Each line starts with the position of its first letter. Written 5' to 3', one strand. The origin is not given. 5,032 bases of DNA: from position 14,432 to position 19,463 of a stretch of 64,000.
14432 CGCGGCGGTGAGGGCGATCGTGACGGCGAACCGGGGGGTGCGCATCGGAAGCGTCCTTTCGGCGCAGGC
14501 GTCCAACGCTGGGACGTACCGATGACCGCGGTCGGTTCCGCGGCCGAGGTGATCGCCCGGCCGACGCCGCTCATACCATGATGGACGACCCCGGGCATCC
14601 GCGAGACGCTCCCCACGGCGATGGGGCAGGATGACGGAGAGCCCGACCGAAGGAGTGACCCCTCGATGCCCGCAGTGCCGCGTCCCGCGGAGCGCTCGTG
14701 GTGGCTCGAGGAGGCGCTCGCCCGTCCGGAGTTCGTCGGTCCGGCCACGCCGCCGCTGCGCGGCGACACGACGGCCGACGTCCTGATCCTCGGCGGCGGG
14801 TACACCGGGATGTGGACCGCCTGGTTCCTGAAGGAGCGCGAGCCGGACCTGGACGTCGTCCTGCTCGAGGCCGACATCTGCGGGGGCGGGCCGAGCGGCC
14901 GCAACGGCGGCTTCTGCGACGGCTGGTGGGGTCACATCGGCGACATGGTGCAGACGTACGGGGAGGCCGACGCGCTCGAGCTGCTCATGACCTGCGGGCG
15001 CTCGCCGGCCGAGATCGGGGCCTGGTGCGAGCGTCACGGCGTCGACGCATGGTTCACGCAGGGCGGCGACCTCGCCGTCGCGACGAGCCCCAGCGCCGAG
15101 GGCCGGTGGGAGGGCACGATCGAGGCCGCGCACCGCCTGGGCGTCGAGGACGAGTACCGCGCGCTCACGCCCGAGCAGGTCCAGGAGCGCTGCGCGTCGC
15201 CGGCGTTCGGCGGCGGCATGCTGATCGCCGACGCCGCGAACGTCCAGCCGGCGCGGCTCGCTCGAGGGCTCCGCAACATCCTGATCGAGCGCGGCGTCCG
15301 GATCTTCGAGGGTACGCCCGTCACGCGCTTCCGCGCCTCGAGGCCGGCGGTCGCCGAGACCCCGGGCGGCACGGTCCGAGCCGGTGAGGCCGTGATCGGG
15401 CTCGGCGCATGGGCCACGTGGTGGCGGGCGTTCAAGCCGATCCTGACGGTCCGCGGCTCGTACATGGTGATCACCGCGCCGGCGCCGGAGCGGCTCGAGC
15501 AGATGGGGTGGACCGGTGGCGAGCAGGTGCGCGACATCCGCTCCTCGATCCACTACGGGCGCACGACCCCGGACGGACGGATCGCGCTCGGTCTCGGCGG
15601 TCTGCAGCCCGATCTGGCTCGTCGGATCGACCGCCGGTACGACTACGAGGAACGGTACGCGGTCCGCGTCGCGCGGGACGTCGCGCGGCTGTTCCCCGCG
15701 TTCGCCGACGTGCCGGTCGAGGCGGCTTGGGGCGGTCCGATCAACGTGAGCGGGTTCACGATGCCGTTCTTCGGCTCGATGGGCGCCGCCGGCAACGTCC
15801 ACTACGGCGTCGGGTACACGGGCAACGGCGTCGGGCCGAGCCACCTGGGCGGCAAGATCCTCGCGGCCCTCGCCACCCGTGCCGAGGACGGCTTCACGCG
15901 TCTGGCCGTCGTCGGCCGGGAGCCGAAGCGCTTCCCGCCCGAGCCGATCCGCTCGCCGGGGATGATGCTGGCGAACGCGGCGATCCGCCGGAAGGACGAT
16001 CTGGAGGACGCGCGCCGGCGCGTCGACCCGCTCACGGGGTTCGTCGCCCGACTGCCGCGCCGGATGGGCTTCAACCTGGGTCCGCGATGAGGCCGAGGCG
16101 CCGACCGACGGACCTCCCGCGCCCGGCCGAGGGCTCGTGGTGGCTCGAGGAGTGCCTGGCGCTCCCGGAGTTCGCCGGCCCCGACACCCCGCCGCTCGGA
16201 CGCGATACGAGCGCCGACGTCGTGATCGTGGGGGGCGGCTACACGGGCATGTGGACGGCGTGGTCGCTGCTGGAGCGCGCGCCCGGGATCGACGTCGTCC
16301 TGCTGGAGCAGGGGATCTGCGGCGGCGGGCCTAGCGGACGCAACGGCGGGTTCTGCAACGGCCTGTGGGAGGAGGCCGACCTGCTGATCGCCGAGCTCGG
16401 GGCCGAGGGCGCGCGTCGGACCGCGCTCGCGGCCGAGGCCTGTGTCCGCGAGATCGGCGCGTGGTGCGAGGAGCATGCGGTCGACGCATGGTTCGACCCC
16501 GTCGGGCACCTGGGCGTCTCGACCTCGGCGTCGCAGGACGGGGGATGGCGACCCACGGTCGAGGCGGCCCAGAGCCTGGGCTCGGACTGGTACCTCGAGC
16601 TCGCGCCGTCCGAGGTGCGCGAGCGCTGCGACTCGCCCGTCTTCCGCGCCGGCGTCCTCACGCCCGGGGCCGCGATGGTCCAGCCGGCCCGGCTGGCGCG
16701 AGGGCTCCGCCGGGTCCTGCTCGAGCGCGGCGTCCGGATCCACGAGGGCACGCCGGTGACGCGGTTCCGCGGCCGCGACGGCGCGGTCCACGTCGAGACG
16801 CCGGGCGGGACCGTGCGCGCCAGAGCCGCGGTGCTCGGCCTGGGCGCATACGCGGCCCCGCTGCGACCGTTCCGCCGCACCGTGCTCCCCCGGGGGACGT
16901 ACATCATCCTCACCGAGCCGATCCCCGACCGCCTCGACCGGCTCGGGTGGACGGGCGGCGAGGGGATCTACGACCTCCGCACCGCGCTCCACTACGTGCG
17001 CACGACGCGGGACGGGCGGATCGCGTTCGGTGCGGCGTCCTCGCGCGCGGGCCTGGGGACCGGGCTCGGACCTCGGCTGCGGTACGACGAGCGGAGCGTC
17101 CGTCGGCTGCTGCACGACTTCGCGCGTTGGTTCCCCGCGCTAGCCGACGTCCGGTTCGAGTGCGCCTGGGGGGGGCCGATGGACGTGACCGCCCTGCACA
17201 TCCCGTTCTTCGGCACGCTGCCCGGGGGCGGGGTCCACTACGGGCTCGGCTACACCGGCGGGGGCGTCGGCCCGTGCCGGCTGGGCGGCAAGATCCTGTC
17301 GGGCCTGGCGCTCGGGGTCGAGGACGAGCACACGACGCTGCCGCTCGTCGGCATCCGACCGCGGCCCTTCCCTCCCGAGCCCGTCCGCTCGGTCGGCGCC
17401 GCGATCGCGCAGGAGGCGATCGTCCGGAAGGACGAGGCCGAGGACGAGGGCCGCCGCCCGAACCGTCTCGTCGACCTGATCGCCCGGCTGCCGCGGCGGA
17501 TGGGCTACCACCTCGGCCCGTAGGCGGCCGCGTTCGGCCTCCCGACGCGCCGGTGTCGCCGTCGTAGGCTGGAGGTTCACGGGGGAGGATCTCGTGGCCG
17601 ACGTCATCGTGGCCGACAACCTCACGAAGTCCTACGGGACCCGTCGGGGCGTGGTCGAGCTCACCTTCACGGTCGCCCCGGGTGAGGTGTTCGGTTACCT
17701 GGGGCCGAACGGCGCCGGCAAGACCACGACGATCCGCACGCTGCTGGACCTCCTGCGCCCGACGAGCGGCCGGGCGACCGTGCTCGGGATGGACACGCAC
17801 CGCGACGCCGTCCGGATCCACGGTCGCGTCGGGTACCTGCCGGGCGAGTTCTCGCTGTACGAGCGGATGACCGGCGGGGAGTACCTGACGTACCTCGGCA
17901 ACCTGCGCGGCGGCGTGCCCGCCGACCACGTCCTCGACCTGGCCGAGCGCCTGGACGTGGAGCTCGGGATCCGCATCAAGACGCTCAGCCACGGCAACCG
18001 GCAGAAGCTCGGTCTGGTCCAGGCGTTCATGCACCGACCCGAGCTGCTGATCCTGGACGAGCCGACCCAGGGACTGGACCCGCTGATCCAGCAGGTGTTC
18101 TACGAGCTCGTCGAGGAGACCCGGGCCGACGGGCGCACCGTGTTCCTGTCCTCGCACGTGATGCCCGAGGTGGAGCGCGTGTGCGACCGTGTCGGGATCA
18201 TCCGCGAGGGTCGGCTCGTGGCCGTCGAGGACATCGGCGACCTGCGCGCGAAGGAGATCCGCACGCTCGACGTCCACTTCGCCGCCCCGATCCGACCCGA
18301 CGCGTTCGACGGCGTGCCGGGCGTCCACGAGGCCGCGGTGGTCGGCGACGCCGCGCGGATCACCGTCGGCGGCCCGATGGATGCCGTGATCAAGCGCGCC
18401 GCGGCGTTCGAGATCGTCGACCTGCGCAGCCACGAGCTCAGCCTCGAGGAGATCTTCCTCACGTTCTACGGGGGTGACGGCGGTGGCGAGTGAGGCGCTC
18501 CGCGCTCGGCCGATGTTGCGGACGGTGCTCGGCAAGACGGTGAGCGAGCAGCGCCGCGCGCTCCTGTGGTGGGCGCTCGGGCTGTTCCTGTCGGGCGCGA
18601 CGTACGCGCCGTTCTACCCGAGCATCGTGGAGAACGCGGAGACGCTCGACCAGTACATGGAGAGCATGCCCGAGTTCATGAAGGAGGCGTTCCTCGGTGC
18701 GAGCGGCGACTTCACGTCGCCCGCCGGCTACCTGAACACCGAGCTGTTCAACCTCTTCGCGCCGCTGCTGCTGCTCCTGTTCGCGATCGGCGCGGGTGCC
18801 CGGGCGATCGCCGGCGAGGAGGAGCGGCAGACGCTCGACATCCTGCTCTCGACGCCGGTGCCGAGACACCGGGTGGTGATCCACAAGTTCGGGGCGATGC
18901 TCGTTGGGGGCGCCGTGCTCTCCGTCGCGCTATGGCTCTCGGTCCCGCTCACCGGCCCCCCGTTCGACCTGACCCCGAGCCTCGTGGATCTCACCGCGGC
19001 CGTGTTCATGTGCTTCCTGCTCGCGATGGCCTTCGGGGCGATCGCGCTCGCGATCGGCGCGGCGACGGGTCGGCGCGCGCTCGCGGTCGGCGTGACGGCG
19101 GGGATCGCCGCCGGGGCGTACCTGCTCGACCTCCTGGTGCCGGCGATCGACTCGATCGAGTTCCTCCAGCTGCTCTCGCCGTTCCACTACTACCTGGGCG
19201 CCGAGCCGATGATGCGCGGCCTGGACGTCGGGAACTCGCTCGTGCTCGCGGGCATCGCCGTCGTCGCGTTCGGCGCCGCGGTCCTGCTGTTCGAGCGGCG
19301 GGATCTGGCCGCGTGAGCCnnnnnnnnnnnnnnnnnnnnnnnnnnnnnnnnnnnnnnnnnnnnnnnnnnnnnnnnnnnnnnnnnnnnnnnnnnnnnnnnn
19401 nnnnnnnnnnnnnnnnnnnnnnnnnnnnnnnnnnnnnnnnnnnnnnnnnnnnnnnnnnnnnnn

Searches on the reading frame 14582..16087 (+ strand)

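Call 24: search_protein_families(library=pfam, proteins=[window:14582-16087:+], max_evalue=0.0001)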
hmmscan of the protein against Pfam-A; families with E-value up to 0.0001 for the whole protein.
window:14582-16087:+ (502 aa): 1 family
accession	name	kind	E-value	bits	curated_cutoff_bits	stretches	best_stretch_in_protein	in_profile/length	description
PF01266.30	DAO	-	8.9e-55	187.1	27.9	1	66-430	1-353/353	FAD dependent oxidoreductase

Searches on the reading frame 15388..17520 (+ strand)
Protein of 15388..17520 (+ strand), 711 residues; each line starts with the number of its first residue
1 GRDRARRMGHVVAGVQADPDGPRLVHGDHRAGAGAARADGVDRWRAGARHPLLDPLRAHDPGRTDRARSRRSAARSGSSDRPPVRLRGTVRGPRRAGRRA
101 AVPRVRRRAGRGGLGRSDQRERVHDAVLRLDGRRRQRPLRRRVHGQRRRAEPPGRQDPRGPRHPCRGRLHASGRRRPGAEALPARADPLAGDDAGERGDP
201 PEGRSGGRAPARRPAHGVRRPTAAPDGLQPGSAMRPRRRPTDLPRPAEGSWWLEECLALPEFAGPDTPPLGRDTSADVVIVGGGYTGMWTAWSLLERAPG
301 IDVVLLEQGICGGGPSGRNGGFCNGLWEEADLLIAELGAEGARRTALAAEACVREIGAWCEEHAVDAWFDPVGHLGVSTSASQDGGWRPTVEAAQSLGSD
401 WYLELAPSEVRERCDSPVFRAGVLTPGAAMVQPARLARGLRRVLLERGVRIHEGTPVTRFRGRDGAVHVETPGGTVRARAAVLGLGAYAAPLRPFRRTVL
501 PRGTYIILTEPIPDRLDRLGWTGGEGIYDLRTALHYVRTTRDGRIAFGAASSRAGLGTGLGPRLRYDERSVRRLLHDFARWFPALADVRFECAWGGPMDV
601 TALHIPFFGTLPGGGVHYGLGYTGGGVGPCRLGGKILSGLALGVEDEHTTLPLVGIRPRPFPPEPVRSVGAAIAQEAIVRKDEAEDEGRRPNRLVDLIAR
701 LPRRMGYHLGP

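Call 28: search_protein_families(library=pfam, proteins=[window:15388-17520:+], max_evalue=0.0001)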
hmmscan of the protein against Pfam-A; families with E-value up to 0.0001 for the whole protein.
window:15388-17520:+ (711 aa): 3 families
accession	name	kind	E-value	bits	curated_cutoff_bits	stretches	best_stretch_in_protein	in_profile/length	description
PF01266.30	DAO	-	3.6e-57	194.9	27.9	1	277-638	1-351/353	FAD dependent oxidoreductase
PF07992.20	Pyr_redox_2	-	1e-05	25.6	26.1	0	276-307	143-172/291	Pyridine nucleotide-disulphide oxidoreductase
PF01946.23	Thi4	-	4.1e-05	23.4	26.2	1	275-338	17-81/235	Thi4 family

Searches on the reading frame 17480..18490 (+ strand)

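Call 24: search_protein_families(library=pfam, proteins=[window:17480-18490:+], max_evalue=0.0001)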
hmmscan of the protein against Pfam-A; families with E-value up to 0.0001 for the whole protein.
window:17480-18490:+ (337 aa): 2 families
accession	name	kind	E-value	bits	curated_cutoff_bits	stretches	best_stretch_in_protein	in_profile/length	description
PF00005.33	ABC_tran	-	2.7e-24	86.8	25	1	60-197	3-137/137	ABC transporter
PF13304.12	AAA_21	-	1.7e-12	48.5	27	1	167-226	236-298/304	AAA domain, putative AbiEii toxin, Type IV TA system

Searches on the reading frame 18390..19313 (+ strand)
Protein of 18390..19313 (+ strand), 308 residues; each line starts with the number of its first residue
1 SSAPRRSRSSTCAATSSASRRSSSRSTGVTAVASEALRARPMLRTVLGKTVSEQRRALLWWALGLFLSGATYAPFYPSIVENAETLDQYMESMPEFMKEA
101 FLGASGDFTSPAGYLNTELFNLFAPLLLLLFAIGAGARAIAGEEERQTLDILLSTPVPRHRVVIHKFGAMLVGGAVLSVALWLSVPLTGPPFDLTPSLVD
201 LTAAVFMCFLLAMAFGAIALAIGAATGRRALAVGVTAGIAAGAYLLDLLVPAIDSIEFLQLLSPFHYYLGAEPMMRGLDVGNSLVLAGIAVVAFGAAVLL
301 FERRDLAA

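Call 24: search_protein_families(library=pfam, proteins=[window:18390-19313:+], max_evalue=0.0001)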
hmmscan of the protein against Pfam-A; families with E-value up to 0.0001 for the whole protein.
window:18390-19313:+ (308 aa): 5 families
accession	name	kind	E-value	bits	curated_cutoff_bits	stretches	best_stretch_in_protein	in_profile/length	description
PF12679.13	ABC2_membrane_2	-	1.5e-22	80.6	27.2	1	45-306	2-283/283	ABC-2 family transporter protein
PF12730.13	ABC2_membrane_4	-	1e-06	29.3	27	1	111-236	43-172/179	ABC-2 family transporter protein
PF13346.12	ABC2_membrane_5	-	4.8e-05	23.4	25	1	118-241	33-156/205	ABC-2 family transporter protein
PF12698.13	ABC2_membrane_3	-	5.4e-05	22.9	31.6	1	119-297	164-345/347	ABC-2 family transporter protein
PF01061.29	ABC2_membrane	-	9.2e-05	22.5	26.9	0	120-269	52-203/211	ABC-2 type transporter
